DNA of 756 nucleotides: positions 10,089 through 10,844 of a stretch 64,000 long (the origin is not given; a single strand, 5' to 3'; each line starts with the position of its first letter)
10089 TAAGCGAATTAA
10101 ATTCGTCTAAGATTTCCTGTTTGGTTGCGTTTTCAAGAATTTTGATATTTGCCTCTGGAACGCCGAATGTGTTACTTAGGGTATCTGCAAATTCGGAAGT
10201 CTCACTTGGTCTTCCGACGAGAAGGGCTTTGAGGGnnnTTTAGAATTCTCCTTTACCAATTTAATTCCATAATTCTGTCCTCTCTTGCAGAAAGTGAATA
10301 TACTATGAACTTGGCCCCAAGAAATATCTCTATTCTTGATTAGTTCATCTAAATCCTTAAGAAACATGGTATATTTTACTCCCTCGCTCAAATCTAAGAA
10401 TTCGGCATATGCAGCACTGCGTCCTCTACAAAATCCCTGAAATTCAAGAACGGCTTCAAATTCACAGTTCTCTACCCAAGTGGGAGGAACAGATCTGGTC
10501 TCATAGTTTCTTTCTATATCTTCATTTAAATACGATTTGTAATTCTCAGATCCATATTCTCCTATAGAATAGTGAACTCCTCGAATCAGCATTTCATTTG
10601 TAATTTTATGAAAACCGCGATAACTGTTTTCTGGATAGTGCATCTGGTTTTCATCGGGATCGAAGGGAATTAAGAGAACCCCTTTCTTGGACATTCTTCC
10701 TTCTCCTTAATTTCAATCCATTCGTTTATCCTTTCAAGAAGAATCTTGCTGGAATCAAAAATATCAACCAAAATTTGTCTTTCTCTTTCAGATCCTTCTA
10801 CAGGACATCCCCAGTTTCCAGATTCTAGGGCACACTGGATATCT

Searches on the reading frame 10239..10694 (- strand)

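Call 44: search_protein_families(library=pfam, proteins=[window:10239-10694:-], max_evalue=0.01)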
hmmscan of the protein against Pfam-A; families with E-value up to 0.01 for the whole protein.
window:10239-10694:- (152 aa): 1 family
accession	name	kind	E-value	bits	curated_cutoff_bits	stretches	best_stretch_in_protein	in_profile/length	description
PF00452.24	Bcl-2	-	0.0015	19.5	31.4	1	96-137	19-60/100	Apoptosis regulator proteins, Bcl-2 family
